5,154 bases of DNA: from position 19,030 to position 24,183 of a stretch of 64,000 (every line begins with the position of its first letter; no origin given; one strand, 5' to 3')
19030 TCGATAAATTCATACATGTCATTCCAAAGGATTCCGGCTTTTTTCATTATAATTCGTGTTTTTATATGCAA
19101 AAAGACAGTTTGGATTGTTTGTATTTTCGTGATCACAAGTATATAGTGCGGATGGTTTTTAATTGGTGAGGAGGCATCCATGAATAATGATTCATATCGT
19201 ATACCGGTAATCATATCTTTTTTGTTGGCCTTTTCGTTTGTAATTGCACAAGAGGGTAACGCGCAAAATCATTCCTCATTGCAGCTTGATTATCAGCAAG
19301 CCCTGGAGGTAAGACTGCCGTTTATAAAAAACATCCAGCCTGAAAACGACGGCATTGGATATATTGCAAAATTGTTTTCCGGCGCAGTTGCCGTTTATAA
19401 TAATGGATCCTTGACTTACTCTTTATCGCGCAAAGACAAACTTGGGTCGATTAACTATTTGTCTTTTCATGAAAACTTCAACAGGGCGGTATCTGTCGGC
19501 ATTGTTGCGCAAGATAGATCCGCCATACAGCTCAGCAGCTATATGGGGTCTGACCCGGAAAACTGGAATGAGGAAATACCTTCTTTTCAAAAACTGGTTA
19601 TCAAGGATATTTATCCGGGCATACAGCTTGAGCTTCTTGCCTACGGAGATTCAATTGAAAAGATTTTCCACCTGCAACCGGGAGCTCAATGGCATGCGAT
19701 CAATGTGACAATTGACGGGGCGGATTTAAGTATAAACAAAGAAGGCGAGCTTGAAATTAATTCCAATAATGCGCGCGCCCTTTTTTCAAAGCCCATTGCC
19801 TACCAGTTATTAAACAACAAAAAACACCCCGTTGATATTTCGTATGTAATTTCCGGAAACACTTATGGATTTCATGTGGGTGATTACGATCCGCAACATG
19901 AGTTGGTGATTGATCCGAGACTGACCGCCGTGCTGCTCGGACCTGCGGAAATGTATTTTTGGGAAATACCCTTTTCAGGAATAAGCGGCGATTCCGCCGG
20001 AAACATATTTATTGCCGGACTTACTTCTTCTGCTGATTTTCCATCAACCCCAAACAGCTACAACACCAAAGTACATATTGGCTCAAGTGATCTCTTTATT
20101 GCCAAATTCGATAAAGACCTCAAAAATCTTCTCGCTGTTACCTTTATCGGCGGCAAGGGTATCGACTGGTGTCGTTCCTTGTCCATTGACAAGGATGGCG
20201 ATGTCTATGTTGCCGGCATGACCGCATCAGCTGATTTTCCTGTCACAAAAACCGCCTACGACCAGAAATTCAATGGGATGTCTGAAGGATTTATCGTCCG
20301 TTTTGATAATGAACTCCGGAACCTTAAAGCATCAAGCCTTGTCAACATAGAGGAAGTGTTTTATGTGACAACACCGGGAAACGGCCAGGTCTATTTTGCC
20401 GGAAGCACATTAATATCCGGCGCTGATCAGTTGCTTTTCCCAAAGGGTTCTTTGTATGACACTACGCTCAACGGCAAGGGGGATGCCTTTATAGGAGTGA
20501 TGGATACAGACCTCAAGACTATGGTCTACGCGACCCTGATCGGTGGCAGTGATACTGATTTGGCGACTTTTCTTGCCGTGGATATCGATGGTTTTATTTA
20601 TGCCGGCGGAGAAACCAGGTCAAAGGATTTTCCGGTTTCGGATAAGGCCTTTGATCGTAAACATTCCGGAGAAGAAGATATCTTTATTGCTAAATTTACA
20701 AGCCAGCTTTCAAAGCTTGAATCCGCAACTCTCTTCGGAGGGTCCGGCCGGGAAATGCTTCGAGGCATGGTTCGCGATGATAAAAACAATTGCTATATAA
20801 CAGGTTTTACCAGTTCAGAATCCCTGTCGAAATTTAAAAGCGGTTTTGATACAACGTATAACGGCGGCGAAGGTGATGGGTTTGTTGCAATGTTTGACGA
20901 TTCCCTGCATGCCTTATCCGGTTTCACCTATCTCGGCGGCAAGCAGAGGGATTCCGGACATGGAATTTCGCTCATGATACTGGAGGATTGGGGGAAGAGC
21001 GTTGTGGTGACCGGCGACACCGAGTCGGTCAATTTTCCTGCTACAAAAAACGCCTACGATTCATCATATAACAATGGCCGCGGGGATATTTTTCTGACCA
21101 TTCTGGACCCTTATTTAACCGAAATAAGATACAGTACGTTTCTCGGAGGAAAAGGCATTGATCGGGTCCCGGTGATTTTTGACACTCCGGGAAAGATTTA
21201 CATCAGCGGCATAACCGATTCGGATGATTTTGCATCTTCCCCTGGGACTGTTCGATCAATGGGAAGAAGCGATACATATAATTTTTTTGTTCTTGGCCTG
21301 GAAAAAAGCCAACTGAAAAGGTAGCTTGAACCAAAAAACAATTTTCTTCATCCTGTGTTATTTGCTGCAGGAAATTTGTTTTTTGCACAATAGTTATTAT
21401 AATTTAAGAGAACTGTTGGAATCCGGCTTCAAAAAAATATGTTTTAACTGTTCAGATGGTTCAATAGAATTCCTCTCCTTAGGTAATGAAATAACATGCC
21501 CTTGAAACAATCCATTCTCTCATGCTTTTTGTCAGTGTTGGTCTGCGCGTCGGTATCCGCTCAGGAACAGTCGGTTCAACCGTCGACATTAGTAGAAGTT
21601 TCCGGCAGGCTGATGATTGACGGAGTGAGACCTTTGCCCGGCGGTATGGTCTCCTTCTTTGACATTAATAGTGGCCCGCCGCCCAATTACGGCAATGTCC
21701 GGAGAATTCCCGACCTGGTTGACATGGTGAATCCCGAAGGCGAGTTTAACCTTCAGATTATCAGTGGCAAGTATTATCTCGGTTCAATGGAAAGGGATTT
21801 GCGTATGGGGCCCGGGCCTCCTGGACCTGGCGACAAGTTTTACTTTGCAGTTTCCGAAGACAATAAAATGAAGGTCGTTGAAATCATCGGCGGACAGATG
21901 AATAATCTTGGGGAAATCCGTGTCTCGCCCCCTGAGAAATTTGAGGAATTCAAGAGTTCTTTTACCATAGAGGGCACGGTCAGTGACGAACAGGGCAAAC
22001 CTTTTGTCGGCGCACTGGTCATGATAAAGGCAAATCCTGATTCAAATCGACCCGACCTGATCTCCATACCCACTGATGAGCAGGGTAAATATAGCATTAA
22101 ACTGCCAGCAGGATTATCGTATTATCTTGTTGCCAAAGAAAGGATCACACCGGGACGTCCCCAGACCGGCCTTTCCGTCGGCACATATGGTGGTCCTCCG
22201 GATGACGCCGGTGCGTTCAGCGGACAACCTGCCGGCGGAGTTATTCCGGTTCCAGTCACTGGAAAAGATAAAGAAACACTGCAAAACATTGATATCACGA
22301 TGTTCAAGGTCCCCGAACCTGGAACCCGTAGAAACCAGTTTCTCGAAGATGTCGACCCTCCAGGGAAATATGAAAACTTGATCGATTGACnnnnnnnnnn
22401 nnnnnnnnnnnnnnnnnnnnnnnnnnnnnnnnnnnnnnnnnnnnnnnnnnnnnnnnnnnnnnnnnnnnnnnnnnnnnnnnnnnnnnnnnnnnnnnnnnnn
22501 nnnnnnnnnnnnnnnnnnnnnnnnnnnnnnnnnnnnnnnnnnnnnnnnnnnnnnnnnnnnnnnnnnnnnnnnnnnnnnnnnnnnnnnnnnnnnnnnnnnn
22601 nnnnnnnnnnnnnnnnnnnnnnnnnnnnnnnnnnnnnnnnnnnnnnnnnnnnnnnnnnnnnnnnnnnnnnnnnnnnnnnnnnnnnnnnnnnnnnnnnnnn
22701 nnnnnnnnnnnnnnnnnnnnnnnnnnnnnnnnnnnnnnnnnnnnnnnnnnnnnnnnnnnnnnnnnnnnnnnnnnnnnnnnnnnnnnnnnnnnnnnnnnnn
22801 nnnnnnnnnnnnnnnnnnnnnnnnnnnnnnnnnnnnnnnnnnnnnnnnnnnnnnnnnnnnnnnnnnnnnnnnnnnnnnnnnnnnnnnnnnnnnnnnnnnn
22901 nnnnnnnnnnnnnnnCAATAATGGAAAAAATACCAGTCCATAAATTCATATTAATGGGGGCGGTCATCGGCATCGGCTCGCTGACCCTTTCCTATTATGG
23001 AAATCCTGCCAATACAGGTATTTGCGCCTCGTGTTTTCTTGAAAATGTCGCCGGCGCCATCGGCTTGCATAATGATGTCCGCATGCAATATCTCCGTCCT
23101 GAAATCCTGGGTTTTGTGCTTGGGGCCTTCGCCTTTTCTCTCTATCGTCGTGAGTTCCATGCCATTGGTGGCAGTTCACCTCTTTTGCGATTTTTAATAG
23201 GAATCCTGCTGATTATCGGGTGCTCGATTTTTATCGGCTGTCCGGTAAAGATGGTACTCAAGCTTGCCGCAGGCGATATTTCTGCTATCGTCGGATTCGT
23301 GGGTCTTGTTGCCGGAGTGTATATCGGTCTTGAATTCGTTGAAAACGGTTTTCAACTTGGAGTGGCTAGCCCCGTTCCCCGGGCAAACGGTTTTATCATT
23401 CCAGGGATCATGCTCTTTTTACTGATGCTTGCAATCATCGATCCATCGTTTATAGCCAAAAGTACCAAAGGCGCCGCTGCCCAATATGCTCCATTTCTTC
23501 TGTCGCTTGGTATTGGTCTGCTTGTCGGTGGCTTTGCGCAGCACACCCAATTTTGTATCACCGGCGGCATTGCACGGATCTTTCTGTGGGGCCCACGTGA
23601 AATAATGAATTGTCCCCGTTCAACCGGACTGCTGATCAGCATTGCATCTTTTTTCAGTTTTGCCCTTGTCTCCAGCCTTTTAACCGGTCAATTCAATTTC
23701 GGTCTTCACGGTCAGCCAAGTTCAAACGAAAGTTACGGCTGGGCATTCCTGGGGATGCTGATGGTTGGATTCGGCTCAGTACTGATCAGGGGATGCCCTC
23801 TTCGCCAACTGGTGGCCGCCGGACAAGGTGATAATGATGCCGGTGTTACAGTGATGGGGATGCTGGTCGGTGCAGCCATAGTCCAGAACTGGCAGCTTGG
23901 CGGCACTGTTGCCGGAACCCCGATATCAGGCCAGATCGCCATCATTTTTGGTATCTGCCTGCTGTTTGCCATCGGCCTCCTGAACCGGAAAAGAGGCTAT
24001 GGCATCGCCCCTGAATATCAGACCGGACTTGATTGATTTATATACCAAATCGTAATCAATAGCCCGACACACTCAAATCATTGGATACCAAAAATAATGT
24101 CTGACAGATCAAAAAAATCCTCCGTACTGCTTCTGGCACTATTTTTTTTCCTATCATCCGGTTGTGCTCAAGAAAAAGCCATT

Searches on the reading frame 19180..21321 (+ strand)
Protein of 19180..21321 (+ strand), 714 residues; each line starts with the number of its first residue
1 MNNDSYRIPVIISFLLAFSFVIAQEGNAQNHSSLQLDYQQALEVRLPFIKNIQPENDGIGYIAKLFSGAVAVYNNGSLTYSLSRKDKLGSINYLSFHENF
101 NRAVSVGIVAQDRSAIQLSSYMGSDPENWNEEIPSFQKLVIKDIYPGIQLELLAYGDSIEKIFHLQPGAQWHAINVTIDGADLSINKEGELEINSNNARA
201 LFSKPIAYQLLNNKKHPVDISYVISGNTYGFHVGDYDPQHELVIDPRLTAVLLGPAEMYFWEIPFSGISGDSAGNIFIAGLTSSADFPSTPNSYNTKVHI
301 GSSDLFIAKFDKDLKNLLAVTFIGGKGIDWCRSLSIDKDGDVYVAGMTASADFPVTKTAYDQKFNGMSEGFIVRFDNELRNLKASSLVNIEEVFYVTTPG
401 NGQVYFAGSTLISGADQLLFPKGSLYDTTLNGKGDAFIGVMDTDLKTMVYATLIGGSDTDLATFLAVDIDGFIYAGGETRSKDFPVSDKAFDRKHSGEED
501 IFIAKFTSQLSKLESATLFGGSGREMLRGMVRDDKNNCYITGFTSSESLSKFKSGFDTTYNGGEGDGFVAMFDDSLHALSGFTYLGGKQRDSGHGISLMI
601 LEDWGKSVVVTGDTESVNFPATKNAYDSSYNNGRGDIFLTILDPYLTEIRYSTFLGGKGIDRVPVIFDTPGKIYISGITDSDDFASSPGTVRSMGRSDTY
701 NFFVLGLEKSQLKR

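Call 15: search_protein_families(library=pfam, proteins=[window:19180-21321:+], max_evalue=0.001)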
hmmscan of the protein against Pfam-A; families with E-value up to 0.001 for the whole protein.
window:19180-21321:+ (714 aa): 2 families
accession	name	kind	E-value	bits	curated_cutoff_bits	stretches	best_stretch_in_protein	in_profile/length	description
PF25778.1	DUF7948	-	3.3e-38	132.3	27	1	48-246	1-213/214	Domain of unknown function (DUF7948)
PF06739.17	SBBP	-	2.9e-18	66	20.5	2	323-354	6-38/38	Beta-propeller repeat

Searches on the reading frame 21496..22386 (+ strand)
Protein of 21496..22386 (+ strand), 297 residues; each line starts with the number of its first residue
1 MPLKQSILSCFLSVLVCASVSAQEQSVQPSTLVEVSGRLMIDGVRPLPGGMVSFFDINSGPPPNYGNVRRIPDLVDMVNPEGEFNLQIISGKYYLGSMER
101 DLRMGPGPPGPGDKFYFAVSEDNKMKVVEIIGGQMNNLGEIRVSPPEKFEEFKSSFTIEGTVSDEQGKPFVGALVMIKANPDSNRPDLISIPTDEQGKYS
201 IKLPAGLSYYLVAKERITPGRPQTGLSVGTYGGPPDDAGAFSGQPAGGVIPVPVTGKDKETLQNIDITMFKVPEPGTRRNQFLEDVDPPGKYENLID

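Call 15: search_protein_families(library=pfam, proteins=[window:21496-22386:+], max_evalue=0.001)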
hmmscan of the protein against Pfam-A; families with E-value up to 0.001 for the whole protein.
window:21496-22386:+ (297 aa): 1 family
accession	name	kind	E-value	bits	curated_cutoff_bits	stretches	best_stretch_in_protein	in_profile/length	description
PF13620.12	CarboxypepD_reg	-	3.6e-08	34.1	32.3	1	157-213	1-54/82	Carboxypeptidase regulatory-like domain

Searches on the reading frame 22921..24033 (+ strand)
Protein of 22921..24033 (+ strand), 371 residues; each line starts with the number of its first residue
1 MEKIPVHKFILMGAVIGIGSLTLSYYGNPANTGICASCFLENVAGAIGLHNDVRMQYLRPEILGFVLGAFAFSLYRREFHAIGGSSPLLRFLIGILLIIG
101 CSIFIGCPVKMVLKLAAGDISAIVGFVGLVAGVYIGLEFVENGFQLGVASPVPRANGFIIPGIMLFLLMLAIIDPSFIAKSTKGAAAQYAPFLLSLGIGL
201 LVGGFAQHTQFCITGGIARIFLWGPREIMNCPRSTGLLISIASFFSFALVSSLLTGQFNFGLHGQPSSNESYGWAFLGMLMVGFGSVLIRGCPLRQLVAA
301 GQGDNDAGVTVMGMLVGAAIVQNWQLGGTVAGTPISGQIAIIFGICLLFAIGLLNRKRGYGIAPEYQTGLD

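Call 15: search_protein_families(library=pfam, proteins=[window:22921-24033:+], max_evalue=0.001)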
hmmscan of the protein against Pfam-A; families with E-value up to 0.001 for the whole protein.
window:22921-24033:+ (371 aa): 1 family
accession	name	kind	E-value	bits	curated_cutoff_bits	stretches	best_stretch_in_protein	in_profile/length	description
PF04143.19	Sulf_transp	-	3.2e-06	27.4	27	1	208-328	1-110/310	Sulphur transport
